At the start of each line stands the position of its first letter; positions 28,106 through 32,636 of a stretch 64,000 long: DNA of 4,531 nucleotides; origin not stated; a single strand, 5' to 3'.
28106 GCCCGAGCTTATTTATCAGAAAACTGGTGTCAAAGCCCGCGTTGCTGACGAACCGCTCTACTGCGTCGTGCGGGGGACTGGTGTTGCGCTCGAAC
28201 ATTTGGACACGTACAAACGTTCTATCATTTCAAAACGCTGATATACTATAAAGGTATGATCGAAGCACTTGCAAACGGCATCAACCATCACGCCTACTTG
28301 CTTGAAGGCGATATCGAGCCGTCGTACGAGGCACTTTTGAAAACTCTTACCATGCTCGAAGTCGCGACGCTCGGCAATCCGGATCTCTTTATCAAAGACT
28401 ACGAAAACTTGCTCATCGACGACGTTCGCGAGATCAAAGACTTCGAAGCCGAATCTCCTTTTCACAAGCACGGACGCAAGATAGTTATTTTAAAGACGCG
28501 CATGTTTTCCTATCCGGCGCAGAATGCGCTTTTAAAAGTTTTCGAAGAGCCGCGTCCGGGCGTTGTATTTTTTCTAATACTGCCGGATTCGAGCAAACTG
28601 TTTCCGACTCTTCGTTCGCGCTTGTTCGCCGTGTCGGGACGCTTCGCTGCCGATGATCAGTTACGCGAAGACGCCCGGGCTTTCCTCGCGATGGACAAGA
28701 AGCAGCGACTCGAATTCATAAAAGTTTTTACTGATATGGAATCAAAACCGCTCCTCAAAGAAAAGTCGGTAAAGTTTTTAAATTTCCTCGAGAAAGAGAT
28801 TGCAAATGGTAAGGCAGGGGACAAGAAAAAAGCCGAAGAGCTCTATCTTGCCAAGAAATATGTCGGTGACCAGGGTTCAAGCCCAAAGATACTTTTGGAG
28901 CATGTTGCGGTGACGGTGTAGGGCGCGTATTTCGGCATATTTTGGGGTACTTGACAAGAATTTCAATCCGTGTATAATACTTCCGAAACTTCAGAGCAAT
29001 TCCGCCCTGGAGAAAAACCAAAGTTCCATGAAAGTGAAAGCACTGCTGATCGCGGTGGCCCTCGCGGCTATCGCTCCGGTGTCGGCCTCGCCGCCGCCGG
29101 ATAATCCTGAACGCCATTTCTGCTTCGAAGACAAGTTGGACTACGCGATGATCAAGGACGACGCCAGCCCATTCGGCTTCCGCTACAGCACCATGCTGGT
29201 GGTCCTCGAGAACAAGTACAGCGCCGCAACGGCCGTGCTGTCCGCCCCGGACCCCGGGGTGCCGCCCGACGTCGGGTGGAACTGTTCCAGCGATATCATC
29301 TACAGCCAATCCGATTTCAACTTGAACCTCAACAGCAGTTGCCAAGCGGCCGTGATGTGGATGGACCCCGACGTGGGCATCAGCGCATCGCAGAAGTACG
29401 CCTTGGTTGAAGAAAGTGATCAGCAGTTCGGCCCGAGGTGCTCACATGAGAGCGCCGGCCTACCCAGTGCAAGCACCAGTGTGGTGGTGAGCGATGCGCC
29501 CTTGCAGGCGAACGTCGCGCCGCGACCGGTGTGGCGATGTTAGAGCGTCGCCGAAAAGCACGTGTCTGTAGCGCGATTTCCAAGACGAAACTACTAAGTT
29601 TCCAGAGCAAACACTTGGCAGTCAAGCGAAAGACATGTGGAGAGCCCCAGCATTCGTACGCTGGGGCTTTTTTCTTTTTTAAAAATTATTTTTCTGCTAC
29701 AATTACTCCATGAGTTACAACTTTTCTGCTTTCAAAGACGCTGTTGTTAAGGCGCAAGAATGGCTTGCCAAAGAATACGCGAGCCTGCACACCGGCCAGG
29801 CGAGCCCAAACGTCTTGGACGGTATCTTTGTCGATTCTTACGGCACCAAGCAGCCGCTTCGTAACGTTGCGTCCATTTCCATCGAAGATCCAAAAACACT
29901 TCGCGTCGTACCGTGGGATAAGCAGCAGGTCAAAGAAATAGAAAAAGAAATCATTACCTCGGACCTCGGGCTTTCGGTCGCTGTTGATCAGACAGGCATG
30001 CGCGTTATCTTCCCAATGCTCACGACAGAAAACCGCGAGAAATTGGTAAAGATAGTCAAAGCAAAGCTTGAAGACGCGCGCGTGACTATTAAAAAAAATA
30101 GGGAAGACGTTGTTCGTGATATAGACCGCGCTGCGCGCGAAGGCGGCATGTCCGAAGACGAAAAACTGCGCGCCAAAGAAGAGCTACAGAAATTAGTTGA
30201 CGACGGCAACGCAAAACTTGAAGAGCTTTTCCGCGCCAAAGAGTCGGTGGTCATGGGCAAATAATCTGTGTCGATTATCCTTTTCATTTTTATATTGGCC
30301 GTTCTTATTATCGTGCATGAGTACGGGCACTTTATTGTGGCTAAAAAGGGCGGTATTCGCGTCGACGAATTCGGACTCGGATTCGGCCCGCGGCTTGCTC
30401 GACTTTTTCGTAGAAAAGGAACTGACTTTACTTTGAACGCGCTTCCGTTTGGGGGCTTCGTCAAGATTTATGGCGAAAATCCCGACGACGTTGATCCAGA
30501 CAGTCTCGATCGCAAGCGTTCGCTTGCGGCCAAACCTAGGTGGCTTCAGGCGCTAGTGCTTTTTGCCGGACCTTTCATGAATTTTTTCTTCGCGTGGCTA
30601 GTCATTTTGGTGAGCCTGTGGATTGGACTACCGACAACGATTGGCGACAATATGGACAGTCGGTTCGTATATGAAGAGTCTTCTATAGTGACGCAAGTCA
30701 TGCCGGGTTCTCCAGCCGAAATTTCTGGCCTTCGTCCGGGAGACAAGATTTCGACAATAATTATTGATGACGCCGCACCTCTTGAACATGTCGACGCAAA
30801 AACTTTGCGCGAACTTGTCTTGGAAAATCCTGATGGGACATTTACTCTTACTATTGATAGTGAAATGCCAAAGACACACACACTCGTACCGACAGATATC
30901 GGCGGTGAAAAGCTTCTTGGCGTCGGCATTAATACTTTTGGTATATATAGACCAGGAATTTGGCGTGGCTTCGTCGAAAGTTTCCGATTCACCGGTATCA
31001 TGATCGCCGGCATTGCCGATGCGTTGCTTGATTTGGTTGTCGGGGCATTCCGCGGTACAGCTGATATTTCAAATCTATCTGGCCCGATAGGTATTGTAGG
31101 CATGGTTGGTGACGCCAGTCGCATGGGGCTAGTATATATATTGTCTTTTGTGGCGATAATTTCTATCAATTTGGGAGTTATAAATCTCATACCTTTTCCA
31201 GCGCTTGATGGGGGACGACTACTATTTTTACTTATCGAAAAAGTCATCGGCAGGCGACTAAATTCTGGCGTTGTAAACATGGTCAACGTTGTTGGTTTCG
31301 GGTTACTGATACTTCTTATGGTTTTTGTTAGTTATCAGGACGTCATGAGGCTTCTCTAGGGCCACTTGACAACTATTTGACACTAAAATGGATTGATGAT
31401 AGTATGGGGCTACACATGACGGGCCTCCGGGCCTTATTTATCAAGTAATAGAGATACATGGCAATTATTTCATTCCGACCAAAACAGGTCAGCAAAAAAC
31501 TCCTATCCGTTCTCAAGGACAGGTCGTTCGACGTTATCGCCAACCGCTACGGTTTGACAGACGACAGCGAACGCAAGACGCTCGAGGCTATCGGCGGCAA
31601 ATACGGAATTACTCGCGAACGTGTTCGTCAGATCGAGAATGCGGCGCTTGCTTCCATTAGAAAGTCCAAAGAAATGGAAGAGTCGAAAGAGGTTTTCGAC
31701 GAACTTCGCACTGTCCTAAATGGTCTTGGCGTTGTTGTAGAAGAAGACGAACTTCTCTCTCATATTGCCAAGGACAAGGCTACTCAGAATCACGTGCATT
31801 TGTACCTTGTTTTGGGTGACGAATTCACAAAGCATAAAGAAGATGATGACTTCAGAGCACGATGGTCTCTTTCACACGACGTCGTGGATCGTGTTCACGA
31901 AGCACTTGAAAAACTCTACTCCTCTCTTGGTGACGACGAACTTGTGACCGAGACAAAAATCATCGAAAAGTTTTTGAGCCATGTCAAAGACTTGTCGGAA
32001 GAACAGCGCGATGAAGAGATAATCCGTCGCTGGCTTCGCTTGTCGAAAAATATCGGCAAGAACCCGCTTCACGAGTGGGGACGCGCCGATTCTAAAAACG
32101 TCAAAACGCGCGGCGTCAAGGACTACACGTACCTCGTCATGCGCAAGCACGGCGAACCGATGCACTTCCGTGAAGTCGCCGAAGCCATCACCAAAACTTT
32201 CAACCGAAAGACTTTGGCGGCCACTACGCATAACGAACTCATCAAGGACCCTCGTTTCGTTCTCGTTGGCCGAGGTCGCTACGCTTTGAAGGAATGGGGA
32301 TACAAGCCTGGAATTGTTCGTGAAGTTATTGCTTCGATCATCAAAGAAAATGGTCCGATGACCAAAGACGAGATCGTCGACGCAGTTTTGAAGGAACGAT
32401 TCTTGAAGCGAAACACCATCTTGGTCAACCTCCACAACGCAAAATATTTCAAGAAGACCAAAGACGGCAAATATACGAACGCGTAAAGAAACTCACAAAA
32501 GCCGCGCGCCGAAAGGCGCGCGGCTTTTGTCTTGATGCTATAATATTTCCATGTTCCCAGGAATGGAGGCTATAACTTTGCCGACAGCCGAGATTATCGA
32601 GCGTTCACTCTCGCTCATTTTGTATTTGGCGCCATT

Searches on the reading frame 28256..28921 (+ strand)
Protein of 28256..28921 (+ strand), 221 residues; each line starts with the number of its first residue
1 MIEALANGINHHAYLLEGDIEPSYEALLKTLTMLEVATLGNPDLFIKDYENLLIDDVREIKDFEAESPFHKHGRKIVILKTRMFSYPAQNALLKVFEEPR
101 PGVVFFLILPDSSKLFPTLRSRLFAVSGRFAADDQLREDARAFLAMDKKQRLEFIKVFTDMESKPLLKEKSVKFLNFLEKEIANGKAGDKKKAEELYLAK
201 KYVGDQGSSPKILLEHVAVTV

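Call 67: search_protein_families(library=pfam, proteins=[window:28256-28921:+], max_evalue=0.00001)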
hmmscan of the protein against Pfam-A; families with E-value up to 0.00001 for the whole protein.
window:28256-28921:+ (221 aa): 1 family
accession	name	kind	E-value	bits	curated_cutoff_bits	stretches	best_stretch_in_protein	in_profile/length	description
PF13177.12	DNA_pol3_delta2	-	1.4e-14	54.9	27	1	44-126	71-155/161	DNA polymerase III, delta subunit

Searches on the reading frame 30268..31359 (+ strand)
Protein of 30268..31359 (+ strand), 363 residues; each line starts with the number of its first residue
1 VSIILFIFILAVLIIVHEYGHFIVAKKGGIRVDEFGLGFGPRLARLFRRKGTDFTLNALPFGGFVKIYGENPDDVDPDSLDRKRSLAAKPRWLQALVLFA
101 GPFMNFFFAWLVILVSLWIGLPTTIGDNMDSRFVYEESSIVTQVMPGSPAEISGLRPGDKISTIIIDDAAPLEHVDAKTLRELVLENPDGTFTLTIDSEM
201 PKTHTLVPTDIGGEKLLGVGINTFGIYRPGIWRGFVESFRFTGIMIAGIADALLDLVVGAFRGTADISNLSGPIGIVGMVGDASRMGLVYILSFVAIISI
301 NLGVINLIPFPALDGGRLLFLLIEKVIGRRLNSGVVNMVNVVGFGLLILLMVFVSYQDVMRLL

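Call 66: search_protein_families(library=pfam, proteins=[window:30268-31359:+], max_evalue=0.00001)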
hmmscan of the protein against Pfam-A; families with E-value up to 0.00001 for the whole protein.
window:30268-31359:+ (363 aa): 2 families
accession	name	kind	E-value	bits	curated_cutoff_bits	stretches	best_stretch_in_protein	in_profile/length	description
PF02163.28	Peptidase_M50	-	6.4e-57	192.9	27.2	1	6-350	2-221/221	Peptidase family M50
PF17820.7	PDZ_6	-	3.6e-06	27.1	27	1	140-162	1-23/54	PDZ domain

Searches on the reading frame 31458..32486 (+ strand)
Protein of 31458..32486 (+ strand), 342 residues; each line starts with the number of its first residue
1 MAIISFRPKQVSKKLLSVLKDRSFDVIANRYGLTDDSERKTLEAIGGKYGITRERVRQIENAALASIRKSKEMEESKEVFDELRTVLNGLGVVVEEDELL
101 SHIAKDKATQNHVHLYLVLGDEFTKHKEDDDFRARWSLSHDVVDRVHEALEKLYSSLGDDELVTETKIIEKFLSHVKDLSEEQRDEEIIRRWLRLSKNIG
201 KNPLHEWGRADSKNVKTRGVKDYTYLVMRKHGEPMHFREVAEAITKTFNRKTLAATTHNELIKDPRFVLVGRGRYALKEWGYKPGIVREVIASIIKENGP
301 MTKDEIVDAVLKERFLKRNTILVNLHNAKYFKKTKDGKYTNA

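Call 66: search_protein_families(library=pfam, proteins=[window:31458-32486:+], max_evalue=0.00001)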
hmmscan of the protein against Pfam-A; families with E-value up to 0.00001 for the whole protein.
window:31458-32486:+ (342 aa): 2 families
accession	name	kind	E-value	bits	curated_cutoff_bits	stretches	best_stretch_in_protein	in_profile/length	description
PF04545.22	Sigma70_r4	-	3.5e-12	46.1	24.1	1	15-69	1-50/50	Sigma-70, region 4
PF05066.19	HARE-HTH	-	1.3e-10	42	25.9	1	220-280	3-71/71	HB1, ASXL, restriction endonuclease HTH domain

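Call 70: search_protein_families(library=ncbifam, proteins=[window:31458-32486:+], max_evalue=0.01)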
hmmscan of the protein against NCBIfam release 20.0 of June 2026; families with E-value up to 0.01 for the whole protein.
window:31458-32486:+ (342 aa): 26 families (the best 25 are shown)
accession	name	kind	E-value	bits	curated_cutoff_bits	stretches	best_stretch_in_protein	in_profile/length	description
TIGR02393.1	RpoD_Cterm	equivalog_domain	3.8e-13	49.6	354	1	12-78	170-235/238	RNA polymerase sigma factor RpoD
NF041931.2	MzaA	equivalog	5.6e-13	48.6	800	1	12-72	647-706/726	MZA anti-phage system associated sigma-70 family RNA polymerase sigma factor MzaA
TIGR02394.1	rpoS_proteo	equivalog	4e-12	46.2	378.7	1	10-74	214-277/285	RNA polymerase sigma factor RpoS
NF005920.0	PRK07921.1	subfamily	4.7e-12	45.5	464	1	10-74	258-321/328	RNA polymerase sigma factor SigB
NF004561.0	PRK05901.1-3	equivalog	5.6e-12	45.5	582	1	13-69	470-525/537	RNA polymerase sigma factor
NF004208.0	PRK05658.1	equivalog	8.8e-12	44.8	555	1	9-77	559-626/631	RNA polymerase sigma factor RpoD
NF005643.0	PRK07406.1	equivalog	1.2e-11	44.3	500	1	14-77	331-393/397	RNA polymerase sigma factor RpoD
NF004566.0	PRK05901.2-4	equivalog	1.7e-11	44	531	1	10-69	373-432/448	RNA polymerase sigma factor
NF006666.0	PRK09210.1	equivalog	1.1e-10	41.3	572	1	13-75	303-364/370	RNA polymerase sigma factor RpoD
NF004207.0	PRK05657.1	equivalog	1.8e-10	40.7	394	1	10-70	257-316/329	RNA polymerase sigma factor RpoS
NF004560.0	PRK05901.1-1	equivalog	3.9e-10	39.5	711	1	13-69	449-504/516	RNA polymerase sigma factor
NF005785.0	PRK07598.1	equivalog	4.1e-10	39.1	554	1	13-80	345-411/415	RNA polymerase sigma factor SigC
NF004562.0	PRK05901.1-4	equivalog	4.2e-10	38.8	779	1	12-81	486-554/571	RNA polymerase sigma factor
TIGR02997.1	Sig70-cyanoRpoD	subfamily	5.4e-10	39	384.5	1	13-68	244-298/298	RNA polymerase sigma factor, RpoD/SigA family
NF005642.0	PRK07405.1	subfamily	9.3e-10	38.2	524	1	14-72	253-310/318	RNA polymerase sigma factor SigD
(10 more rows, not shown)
